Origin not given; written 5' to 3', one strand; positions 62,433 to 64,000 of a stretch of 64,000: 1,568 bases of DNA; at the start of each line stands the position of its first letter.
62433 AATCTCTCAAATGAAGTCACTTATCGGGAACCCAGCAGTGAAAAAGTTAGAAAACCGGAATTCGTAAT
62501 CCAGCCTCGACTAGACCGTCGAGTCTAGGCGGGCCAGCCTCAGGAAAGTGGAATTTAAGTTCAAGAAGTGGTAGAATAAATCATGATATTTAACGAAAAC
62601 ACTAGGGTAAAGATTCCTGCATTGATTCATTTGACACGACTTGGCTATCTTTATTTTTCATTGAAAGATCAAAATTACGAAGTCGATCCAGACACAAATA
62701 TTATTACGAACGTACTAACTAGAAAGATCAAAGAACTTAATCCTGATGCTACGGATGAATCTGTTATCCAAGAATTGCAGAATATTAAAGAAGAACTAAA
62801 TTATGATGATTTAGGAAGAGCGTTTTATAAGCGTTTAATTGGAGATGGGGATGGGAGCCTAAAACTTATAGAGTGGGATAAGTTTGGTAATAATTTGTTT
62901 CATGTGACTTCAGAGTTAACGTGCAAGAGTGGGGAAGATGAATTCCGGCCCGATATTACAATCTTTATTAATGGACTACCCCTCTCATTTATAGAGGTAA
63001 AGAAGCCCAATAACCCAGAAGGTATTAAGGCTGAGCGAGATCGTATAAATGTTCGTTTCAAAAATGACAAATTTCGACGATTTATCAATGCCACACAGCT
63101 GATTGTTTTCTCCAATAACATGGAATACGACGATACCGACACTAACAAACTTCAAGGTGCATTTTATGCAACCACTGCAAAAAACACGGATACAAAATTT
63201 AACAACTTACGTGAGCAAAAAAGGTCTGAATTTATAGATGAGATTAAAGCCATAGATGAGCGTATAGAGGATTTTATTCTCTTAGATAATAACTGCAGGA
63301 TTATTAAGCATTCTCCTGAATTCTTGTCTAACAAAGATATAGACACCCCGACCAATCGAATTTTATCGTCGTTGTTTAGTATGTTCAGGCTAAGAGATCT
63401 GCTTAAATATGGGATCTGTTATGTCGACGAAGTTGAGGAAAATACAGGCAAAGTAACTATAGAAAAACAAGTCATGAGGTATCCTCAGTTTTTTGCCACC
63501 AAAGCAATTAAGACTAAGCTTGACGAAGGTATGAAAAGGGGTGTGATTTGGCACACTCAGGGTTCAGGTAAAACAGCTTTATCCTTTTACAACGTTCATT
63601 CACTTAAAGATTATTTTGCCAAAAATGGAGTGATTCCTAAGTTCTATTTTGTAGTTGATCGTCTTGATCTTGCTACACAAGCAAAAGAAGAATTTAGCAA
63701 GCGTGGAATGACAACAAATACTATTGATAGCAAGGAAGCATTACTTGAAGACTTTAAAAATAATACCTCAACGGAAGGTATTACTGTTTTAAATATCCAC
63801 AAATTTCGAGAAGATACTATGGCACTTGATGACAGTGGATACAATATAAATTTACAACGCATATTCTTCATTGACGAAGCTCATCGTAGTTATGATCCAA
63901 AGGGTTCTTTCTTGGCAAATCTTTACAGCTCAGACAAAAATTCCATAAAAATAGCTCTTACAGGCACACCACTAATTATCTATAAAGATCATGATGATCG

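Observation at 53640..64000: Defence-island-like accessory region with decaying and orphan genes next to a type I restriction system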

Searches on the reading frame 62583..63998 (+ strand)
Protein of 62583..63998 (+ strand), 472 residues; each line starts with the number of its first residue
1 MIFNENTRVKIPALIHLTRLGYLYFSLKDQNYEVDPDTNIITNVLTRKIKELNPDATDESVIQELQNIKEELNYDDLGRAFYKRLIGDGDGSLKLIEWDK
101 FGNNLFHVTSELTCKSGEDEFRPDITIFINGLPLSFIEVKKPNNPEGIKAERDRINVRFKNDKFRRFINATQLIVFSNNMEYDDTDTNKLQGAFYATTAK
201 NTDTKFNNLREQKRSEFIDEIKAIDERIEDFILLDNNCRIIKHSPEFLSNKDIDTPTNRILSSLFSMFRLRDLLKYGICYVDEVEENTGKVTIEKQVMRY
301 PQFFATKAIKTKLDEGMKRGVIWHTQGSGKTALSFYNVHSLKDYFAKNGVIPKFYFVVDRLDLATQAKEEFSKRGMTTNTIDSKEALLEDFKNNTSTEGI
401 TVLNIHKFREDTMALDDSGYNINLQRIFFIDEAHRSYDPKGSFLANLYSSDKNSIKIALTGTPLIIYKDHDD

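Call 10: search_protein_families(library=pfam, proteins=[window:62583-63998:+], max_evalue=0.1)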
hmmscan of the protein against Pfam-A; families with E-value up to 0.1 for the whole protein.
window:62583-63998:+ (472 aa): 3 families
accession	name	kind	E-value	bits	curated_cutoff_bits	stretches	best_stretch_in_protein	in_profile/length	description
PF18766.7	SWI2_SNF2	-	7e-31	108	26.7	1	302-465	2-157/221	SWI2/SNF2 ATPase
PF04313.20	HSDR_N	-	5.4e-27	95.4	25.1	1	3-182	2-187/198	Type I restriction enzyme R protein N terminus (HSDR_N)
PF04851.21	ResIII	-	2.8e-24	86.3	22.5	1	297-463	3-162/164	Type III restriction enzyme, res subunit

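Call 11: search_protein_families(library=padloc, proteins=[window:62583-63998:+], max_evalue=0.1)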
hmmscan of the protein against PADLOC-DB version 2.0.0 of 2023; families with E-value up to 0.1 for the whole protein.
window:62583-63998:+ (472 aa): 7 families
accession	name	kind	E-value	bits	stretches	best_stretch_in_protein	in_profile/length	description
PDLC03048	REase_I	-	4.7e-22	76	2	297-464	240-409/976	Type I restriction enzyme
PDLC03041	REase_I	-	8e-22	75.1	1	26-465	53-487/1099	Type I restriction enzyme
PDLC03040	REase_I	-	3.9e-20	69.3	2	259-436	228-406/1029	Type I restriction enzyme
PDLC03044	REase_I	-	9.6e-18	61.6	2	83-237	96-246/1034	Type I restriction enzyme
PDLC03046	REase_I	-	2.2e-12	43.8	2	297-375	263-337/1025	Type I restriction enzyme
PDLC03045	REase_I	-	1.5e-10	37.7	1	296-465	256-425/995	Type I restriction enzyme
PDLC03043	REase_I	-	0.0042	14.2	1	115-213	143-245/313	Type I restriction enzyme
